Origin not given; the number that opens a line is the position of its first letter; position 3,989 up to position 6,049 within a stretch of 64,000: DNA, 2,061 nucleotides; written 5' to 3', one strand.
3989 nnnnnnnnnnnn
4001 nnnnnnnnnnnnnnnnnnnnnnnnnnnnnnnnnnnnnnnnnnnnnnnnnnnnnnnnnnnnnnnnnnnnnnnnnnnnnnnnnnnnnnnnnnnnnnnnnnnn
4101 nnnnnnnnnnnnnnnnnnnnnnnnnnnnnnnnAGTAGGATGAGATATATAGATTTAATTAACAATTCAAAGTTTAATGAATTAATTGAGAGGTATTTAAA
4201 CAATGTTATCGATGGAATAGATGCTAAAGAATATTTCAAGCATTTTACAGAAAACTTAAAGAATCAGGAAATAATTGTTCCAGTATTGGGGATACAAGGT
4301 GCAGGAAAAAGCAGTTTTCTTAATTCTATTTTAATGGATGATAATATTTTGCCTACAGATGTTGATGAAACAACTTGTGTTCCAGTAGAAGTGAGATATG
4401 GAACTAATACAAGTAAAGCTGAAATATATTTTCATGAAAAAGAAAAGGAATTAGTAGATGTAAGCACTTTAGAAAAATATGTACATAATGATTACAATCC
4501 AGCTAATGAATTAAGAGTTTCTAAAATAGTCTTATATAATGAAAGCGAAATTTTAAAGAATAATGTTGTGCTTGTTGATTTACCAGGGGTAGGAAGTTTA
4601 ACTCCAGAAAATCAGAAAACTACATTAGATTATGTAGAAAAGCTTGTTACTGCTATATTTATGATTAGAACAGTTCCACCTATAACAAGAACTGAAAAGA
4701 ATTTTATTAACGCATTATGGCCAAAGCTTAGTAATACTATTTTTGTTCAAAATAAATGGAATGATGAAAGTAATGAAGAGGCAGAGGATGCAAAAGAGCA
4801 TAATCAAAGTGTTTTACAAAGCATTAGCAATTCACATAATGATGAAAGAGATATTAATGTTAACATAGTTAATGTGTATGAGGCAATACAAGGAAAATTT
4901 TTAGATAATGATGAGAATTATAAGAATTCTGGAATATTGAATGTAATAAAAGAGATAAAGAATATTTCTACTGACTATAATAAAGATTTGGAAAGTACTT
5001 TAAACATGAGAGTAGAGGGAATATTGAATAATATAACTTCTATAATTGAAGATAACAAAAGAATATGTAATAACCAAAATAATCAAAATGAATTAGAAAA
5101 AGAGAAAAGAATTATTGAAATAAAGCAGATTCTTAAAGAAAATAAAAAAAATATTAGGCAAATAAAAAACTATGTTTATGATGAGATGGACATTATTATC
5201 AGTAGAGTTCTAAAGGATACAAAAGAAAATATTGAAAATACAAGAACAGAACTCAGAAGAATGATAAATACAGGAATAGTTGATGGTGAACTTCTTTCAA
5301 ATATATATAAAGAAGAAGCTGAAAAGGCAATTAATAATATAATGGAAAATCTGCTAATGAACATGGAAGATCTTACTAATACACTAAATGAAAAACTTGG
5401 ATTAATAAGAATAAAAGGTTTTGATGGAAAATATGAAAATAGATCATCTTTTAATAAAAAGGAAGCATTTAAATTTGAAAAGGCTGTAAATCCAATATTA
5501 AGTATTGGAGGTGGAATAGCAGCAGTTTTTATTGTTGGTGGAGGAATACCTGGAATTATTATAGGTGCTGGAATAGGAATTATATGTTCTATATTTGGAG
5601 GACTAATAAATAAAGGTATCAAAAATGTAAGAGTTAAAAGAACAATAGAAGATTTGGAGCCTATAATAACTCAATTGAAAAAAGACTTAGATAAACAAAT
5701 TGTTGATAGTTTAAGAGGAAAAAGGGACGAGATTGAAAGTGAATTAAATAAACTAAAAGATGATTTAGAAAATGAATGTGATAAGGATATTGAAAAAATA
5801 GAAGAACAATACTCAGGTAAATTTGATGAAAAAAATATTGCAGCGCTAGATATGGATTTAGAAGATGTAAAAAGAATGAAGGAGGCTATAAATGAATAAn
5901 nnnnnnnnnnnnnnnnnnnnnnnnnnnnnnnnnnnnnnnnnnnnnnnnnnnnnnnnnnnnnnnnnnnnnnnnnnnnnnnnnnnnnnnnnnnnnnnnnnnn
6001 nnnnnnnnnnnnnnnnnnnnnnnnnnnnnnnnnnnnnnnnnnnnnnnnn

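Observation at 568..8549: Operon of three separate bacterial dynamin-like GTPases plus a tandem-repeat coiled-coil protein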

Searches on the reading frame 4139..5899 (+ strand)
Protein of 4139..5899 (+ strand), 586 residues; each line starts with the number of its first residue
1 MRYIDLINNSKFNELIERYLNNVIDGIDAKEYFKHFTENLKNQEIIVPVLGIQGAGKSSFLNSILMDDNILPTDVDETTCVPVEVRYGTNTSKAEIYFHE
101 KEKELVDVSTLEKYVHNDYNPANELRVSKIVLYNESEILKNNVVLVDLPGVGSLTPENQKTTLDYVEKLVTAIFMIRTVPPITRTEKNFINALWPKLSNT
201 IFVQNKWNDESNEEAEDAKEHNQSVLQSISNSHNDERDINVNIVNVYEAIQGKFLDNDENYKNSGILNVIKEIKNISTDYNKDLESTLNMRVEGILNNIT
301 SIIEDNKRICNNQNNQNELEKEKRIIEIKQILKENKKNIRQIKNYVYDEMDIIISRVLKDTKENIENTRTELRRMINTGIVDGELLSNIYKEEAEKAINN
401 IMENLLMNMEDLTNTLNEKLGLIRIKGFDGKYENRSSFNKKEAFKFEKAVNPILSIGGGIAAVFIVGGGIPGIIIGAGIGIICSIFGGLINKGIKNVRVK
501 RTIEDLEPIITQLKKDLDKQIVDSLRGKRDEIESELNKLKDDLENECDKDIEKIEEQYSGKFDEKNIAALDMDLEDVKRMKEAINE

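Call 5: search_protein_families(library=pfam, proteins=[window:4139-5899:+], max_evalue=0.1)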
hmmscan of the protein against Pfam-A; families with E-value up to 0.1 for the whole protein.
window:4139-5899:+ (586 aa): 5 families
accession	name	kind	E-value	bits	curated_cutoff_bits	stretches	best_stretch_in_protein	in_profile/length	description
PF00350.29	Dynamin_N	-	1.1e-22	81.3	27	1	49-206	3-167/168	Dynamin family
PF01926.29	MMR_HSR1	-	0.00011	22.7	21.9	1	49-205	4-112/113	50S ribosome-binding GTPase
PF24012.1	DUF7326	-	0.005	17.6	27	1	7-43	6-42/76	Family of unknown function (DUF7326)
PF03193.22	RsgA_GTPase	-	0.0088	16.3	30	1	5-99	64-155/174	RsgA GTPase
PF01351.25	RNase_HII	-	0.025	14.9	25.8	1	353-435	30-114/199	Ribonuclease HII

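Call 6: search_protein_families(library=padloc, proteins=[window:4139-5899:+], max_evalue=0.1)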
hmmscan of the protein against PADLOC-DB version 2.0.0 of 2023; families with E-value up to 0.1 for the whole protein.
window:4139-5899:+ (586 aa): 2 families
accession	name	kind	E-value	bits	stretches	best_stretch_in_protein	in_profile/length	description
PDLC03841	LeoBC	-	6.7e-11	40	1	254-556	264-575/601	-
PDLC03842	LeoB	-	2.2e-10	38.1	1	252-585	235-561/568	-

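Call 14: find_encoding_contigs(protein=window:4139-5899:+, flank=10000, max_places=10)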
Protein window:4139-5899:+ (586 aa): no gene with exactly this product is on record in the collection.

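Call 15: find_related_loci(query=window:4139-5899:+, collection=genome_contigs, flank=10000)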
Query window:4139-5899:+ (586 aa) in genome_contigs; peptide patterns used: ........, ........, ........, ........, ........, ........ (x = any residue, [..] = any of these).
94 stretches matched a pattern; 24 encode a relative of the query (tblastn E <= 1e-3); 21 distinct loci.
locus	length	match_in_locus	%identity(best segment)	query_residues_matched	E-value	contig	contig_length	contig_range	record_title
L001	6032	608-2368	57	1-584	0e+0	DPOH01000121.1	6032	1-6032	MAG TPA_asm: Clostridium sp. isolate UBA10317 contig_4153, whole genome shotgun sequence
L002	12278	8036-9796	56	1-584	0e+0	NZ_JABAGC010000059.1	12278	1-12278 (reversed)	Clostridium sp. SM-530-WT-3G Contig_59, whole genome shotgun sequence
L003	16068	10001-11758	57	1-584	0e+0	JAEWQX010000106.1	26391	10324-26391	MAG: Bacillota bacterium isolate OH_SBrB_34 k127_286108, whole genome shotgun sequence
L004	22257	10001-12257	57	1-585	0e+0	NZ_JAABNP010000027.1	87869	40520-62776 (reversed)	Clostridium sp. C2-6-12 NODE_27_length_87869_cov_268.209818, whole genome shotgun sequence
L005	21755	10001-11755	58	1-582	0e+0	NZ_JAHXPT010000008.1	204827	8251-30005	Clostridium weizhouense strain YB-6 NODE_8_length_204827_cov_137.381099, whole genome shotgun sequence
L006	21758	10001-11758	56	1-584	0e+0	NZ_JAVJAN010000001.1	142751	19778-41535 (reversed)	Clostridium aquiflavi strain 5 N-1 Scaffolds_1_142751, whole genome shotgun sequence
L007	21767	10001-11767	56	1-586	0e+0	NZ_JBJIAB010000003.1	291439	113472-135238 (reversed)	Candidatus Clostridium helianthi isolate WILCCON 0112 NODE_3_length_291439_cov_124.161850, whole genome shotgun sequence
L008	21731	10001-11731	55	1-574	0e+0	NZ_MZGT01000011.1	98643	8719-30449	Clostridium chromiireducens strain DSM 23318 CLCHR_contig000011, whole genome shotgun sequence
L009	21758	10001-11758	55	1-584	0e+0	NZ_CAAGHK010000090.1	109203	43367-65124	MAG: uncultured Clostridium sp. isolate HGM11640, whole genome shotgun sequence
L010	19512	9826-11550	55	1-573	0e+0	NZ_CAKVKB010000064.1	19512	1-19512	MAG: uncultured Clostridium sp. isolate REFINED_METABAT215_TOP10_CONTIGS_1500_ASSEMBLY_K77_MERGED__Hadza_MoBio_hadza-E-H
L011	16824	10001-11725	57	1-573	0e+0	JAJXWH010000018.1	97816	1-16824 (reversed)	MAG: Bacillota bacterium isolate BP5.bin74 NODE_273_length_97816_cov_4.090164, whole genome shotgun sequence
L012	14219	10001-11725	57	1-573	0e+0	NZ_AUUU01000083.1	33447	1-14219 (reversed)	Clostridium sp. LS contig_91, whole genome shotgun sequence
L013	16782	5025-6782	57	1-584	0e+0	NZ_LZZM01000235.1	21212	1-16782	Clostridium puniceum strain DSM 2619 CLPUN_contig000235, whole genome shotgun sequence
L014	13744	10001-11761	55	1-586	0e+0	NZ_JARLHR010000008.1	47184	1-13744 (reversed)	MAG: Clostridium sp. isolate MAG_CA253 MetaCoAG_Bin_253_sub_Anoxic_k141_110224, whole genome shotgun sequence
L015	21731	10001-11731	49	1-575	7e-175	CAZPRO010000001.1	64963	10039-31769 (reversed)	MAG TPA_asm: uncultured Clostridium sp. isolate SRP313737_co1_101 genome assembly, contig: NODE_736_length_64963_cov_7.5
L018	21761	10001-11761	53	1-584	0e+0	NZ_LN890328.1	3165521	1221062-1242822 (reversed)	Clostridium neonatale strain LCDC no.99-A-005, whole genome shotgun sequence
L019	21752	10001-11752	60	1-581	0e+0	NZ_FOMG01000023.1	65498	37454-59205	Clostridium uliginosum strain DSM 12992, whole genome shotgun sequence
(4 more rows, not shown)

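Call 20: search_solved_structures(query=window:4139-5899:+, max_evalue=0.01)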
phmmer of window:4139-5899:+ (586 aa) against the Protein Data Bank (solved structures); distinct sequences matched with E-value up to 0.01: 9.
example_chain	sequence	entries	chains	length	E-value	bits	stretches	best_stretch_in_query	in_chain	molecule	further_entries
2j68_A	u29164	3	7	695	7.8e-11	44.5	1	38-279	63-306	BACTERIAL DYNAMIN-LIKE PROTEIN | DYNAMIN FAMILY PROTEIN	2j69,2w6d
6jfk_A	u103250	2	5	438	1.3e-07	33.8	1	34-220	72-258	Mitofusin-2,cDNA FLJ57997, highly similar to Transmembrane GTPase MFN2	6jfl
6jfm_A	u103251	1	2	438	1.8e-07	33.3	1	34-220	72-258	Mitofusin-2,Mitofusin-2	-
5gnt_A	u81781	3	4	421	9.9e-07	30.9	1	36-219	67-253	Mitofusin-1 | Mitofusin-1,Mitofusin-1 fusion protein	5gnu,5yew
5go4_A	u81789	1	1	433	1.1e-06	30.7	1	36-219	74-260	Mitofusin-1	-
5goe_A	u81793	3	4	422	1.2e-06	30.7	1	36-219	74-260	Mitofusin-1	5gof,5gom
5gnr_A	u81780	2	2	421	6.7e-06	28.2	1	36-219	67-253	Mitofusin-1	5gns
6j72_A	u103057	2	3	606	0.00037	22.4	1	29-191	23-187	Isoniazid inducible gene protein IniA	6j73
5owv_A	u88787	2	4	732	0.00039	22.3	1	30-103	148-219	GTP-binding protein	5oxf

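Call 23: search_protein_families(library=pfam, proteins=[L003:5433-6332:+, L003:3952-4449:+, L003:13768-14052:+, L003:14710-15642:+, L007:5335-6066:+, L007:3980-5335:+, L007:3394-3993:+, L007:15380-16558:-, L004:5882-6496:+, L004:14676-15653:+], max_evalue=0.001)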
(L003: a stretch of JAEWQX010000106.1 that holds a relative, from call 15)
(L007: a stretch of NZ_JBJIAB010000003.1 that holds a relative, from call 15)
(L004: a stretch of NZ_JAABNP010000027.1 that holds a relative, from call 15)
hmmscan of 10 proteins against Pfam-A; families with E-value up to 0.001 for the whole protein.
L003:5433-6332:+ (299 aa): 5 families
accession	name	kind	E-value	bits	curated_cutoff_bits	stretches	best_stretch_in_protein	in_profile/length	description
PF07992.20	Pyr_redox_2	-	2.6e-17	63.6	26.1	2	13-151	1-141/291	Pyridine nucleotide-disulphide oxidoreductase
PF01134.28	GIDA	-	4e-09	36.4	22.1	0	246-292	345-389/391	Glucose inhibited division protein A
PF13738.12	Pyr_redox_3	-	1.6e-07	31.3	30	1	66-125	79-138/305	Pyridine nucleotide-disulphide oxidoreductase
PF00890.30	FAD_binding_2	-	4.5e-06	26.6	20.4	1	14-54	1-42/414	FAD binding domain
PF03486.20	HI0933_like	-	7.2e-06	26.1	50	0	14-49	2-37/244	HI0933-like protein Rossmann domain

L003:3952-4449:+ (165 aa): 4 families
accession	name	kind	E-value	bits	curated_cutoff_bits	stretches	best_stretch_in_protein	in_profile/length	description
PF13412.12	HTH_24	-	4.3e-16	58.7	21.9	1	18-65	1-48/48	Winged helix-turn-helix DNA-binding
PF13404.12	HTH_AsnC-type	-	6.8e-16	58.3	27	1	18-59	1-42/42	AsnC-type helix-turn-helix domain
PF01037.27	AsnC_trans_reg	-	1.4e-11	44.5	25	1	85-151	2-73/73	Lrp/AsnC ligand binding domain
PF01047.28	MarR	-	0.00052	20.3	24.6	0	23-65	6-48/59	MarR family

L003:13768-14052:+ (94 aa): 0 families

L003:14710-15642:+ (310 aa): 3 families
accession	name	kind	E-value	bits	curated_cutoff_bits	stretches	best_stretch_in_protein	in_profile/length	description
PF01795.25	Methyltransf_5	-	3.5e-130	434.4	27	1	2-310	1-309/309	MraW methylase family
PF13847.12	Methyltransf_31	-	7.9e-06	26.1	27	1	32-100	13-81/145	Methyltransferase domain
PF08242.18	Methyltransf_12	-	0.00023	22.3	30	0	32-106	6-77/98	Methyltransferase domain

L007:5335-6066:+ (243 aa): 1 family
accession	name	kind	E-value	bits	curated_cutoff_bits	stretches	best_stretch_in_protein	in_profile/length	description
PF01063.24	Aminotran_4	-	4.4e-45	154.7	28.5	1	22-223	1-223/223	Amino-transferase class IV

L007:3980-5335:+ (451 aa): 2 families
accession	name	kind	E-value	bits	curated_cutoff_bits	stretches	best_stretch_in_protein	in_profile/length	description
PF00425.24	Chorismate_bind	-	1.3e-92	310.5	27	1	189-443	1-257/257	chorismate binding enzyme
PF04715.19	Anth_synt_I_N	-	2.5e-30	106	23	1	15-146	5-140/140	Anthranilate synthase component I, N terminal region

L007:3394-3993:+ (199 aa): 2 families
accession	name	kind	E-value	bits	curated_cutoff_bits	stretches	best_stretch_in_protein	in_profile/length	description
PF00117.34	GATase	-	7.6e-62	208.8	22.8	1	6-190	1-189/190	Glutamine amidotransferase class-I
PF07722.19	Peptidase_C26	-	6.8e-13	49.3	20.5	1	72-173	102-219/219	Peptidase C26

L007:15380-16558:- (392 aa): 2 families
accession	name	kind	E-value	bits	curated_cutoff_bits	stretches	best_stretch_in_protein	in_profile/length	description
PF01168.26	Ala_racemase_N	-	9.6e-72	241.7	24.1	1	17-237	1-220/220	Alanine racemase, N-terminal domain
PF00842.27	Ala_racemase_C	-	3.6e-48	162.8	25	1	251-379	1-127/127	Alanine racemase, C-terminal domain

L004:5882-6496:+ (204 aa): 0 families

L004:14676-15653:+ (325 aa): 1 family
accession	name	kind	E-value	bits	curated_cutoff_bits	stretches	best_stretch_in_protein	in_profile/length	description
PF02517.21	Rce1-like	-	1.1e-19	71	22.4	1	157-242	4-93/93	Type II CAAX prenyl endopeptidase Rce1-like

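Call 24: search_protein_families(library=pfam, proteins=[L005:4560-6293:+, L005:13791-14975:+, L005:15575-16735:+, L018:5626-6654:-, L018:13849-14883:+, L015:13719-14666:+, L008:5026-6276:+, L008:14208-15113:-, L014:3683-5968:-, L019:5071-6096:+], max_evalue=0.001)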
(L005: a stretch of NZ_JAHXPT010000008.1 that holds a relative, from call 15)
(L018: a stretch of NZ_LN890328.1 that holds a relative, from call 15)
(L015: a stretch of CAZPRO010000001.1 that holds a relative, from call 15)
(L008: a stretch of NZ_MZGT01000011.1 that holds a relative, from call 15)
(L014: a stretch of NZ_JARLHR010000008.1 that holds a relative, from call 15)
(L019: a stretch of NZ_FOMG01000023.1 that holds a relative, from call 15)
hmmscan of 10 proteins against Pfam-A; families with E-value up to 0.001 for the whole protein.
L005:4560-6293:+ (577 aa): 5 families
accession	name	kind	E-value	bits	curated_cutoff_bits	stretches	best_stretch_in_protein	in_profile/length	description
PF22505.1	RNase_J_b_CASP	-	1.6e-50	170.6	27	1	246-370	2-126/126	Ribonuclease J, beta-CASP domain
PF17770.6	RNase_J_C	-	5.9e-35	120.8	23.8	1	476-577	1-102/102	Ribonuclease J C-terminal domain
PF00753.33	Lactamase_B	-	6.5e-13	49.5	22.7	1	42-197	5-161/196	Metallo-beta-lactamase superfamily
PF07521.17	RMMBL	-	3.2e-10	40.3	21.6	1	377-425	4-52/63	Zn-dependent metallo-hydrolase RNA specificity domain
PF12706.13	Lactamase_B_2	-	6.2e-08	32.9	27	1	55-187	3-144/200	Beta-lactamase superfamily domain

L005:13791-14975:+ (394 aa): 5 families
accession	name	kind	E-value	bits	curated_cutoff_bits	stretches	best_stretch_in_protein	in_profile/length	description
PF01041.23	DegT_DnrJ_EryC1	-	5.7e-102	342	19.8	1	13-386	2-359/360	DegT/DnrJ/EryC1/StrS aminotransferase family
PF00155.27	Aminotran_1_2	-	4.1e-10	39.8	19.7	1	32-165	38-191/361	Aminotransferase class I and II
PF00266.25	Aminotran_5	-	5.1e-07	29.4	21.5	1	39-185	47-200/371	Aminotransferase class-V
PF01053.26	Cys_Met_Meta_PP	-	1.9e-06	27.1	27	1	35-165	52-179/381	Cys/Met metabolism PLP-dependent enzyme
PF01212.27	Beta_elim_lyase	-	2.9e-06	27.3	27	1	35-289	32-237/288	Beta-eliminating lyase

L005:15575-16735:+ (386 aa): 11 families
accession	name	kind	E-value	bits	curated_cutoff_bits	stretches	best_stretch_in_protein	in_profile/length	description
PF08241.18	Methyltransf_11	-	3.6e-21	76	21.2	1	173-271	1-95/95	Methyltransferase domain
PF13847.12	Methyltransf_31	-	8e-19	68.2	27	1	168-287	3-123/145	Methyltransferase domain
PF01209.24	Ubie_methyltran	-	9.2e-19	68.1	20.1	1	138-288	18-168/233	ubiE/COQ5 methyltransferase family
PF13649.12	Methyltransf_25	-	1.3e-18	67.9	27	1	172-267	1-97/97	Methyltransferase domain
PF13411.12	MerR_1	-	2e-15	57.1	21.6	1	1-68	1-67/69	MerR HTH family regulatory protein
PF08242.18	Methyltransf_12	-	6.8e-14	52.8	30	1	173-269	1-98/98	Methyltransferase domain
PF00376.29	MerR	-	9.9e-14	51.3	28.2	1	2-39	1-38/38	MerR family regulatory protein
PF13489.12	Methyltransf_23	-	3.4e-12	46.8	27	1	166-313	20-154/164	Methyltransferase domain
PF05175.20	MTS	-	2.1e-05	24.6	23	1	167-280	30-147/170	Methyltransferase small domain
PF10294.15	Methyltransf_16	-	0.00022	21.4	21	1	167-272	45-156/174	Lysine methyltransferase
PF05148.21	Methyltransf_8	-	0.00048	20.5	27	0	206-275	84-160/219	Hypothetical methyltransferase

L018:5626-6654:- (342 aa): 1 family
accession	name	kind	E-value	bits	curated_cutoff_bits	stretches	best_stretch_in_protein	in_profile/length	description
PF00793.26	DAHP_synth_1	-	3.6e-47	161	25.5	1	34-334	8-268/270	DAHP synthetase I family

L018:13849-14883:+ (344 aa): 2 families
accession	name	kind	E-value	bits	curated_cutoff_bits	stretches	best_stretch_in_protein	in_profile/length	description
PF00877.26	NLPC_P60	-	7.1e-31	106.7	23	1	241-337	1-98/105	NlpC/P60 family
PF24568.1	CC_PcsB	-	1.7e-14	53.8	27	1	88-165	1-74/75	Peptidoglycan hydrolase PcsB, coiled-coil domain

L015:13719-14666:+ (315 aa): 1 family
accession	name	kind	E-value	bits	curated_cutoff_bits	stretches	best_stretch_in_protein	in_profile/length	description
PF19568.5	Spore_III_AA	-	1.5e-97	326.8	27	1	6-305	2-300/306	Sporulation stage III, protein AA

L008:5026-6276:+ (416 aa): 2 families
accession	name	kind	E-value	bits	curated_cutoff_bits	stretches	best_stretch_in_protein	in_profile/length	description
PF02518.31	HATPase_c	-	1.5e-22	80.6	26.4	1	305-415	2-109/111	Histidine kinase-, DNA gyrase B-, and HSP90-like ATPase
PF00512.31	HisKA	-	6.1e-18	65.1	26.9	1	195-258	2-63/66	His Kinase A (phospho-acceptor) domain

L008:14208-15113:- (301 aa): 4 families
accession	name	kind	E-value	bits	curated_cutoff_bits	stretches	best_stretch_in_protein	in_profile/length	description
PF12833.13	HTH_18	-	1.3e-23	83.6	33.6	1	215-292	2-79/80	Helix-turn-helix domain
PF00165.29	HTH_AraC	-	1.9e-23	82.5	26.6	2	201-242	1-42/42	Bacterial regulatory helix-turn-helix proteins, AraC family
PF02311.25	AraC_binding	-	8.8e-12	45.4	21.1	1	34-168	13-134/135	AraC-like ligand binding domain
PF07883.17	Cupin_2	-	5.4e-07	29.7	27.2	1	36-90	10-64/70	Cupin domain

L014:3683-5968:- (761 aa): 3 families
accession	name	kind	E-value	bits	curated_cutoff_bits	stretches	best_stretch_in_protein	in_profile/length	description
PF16760.10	CBM53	-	2.7e-43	146.5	27.6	3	591-644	2-57/57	Starch/carbohydrate-binding module (family 53)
PF00128.31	Alpha-amylase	-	2.9e-17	63.5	22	1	62-295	19-274/446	Alpha amylase, catalytic domain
PF25419.1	Ig_PIFI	-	2.9e-08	34.6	28.2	0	581-656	34-104/130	PIFI-like, immunoglobulin-like domain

L019:5071-6096:+ (341 aa): 3 families
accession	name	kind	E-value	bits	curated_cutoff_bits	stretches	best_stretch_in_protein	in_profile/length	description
PF22725.1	GFO_IDH_MocA_C3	-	3.6e-27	95.3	27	1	133-259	1-124/124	GFO/IDH/MocA C-terminal domain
PF01408.29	GFO_IDH_MocA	-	1e-25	91.2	24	1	4-125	1-120/120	Oxidoreductase family, NAD-binding Rossmann fold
PF02894.22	GFO_IDH_MocA_C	-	1.9e-25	90.4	22.9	1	137-339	1-218/218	Oxidoreductase family, C-terminal alpha/beta domain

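Call 26: search_protein_families(library=ncbifam, proteins=[window:4139-5899:+], max_evalue=0.001)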
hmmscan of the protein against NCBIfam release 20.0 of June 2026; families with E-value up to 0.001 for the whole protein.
window:4139-5899:+ (586 aa): 1 family
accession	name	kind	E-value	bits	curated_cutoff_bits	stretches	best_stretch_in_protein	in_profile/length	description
TIGR03918.1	GTP_HydF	equivalog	0.00031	19.7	325.55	0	142-241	57-158/392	[FeFe] hydrogenase H-cluster maturation GTPase HydF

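Call 40: search_solved_structures(query=A3, max_evalue=1)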
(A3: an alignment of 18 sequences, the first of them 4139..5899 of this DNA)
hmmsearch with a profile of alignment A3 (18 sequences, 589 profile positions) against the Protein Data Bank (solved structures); distinct sequences matched with E-value up to 1: 27.
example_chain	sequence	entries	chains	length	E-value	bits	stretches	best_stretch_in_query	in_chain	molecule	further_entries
2j68_A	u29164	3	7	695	3.7e-18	68.5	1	38-343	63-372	BACTERIAL DYNAMIN-LIKE PROTEIN | DYNAMIN FAMILY PROTEIN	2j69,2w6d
5goe_A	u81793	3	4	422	2.4e-11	46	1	28-354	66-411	Mitofusin-1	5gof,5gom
6jfk_A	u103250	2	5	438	8.2e-11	44.3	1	22-213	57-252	Mitofusin-2,cDNA FLJ57997, highly similar to Transmembrane GTPase MFN2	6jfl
6jfm_A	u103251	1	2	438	1.3e-10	43.7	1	22-213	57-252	Mitofusin-2,Mitofusin-2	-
5gnt_A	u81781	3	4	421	3.2e-10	42.3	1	28-230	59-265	Mitofusin-1 | Mitofusin-1,Mitofusin-1 fusion protein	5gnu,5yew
5go4_A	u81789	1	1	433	3.8e-10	42.1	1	28-230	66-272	Mitofusin-1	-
5yew_A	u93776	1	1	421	4.3e-10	41.9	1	28-230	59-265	Mitofusin-1,Mitofusin-1 fusion protein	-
5gnr_A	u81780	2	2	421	3.4e-09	38.9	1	28-230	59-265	Mitofusin-1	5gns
5owv_A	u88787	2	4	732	8.3e-06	27.7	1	20-103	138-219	GTP-binding protein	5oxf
6j72_A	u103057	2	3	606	0.00061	21.6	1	39-190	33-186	Isoniazid inducible gene protein IniA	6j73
2hjg_A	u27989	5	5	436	0.007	18.1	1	30-114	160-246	GTP-binding protein engA | GTPase Der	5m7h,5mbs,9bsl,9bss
4dcs_A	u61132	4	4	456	0.0077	17.9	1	30-114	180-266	GTP-BINDING PROTEIN ENGA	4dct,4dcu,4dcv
9bs0_W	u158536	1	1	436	0.0083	17.8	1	31-132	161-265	GTPase Der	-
7s5u_A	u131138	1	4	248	0.019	16.7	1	287-416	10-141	Kinesin-like protein Klp61F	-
4pxt_A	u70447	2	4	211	0.039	15.6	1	319-416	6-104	Bipolar kinesin KRP-130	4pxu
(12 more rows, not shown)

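Call 44: search_protein_families(library=phrogs, proteins=[window:4139-5899:+], max_evalue=0.001)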
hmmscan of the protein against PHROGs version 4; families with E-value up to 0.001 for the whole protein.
window:4139-5899:+ (586 aa): 0 families
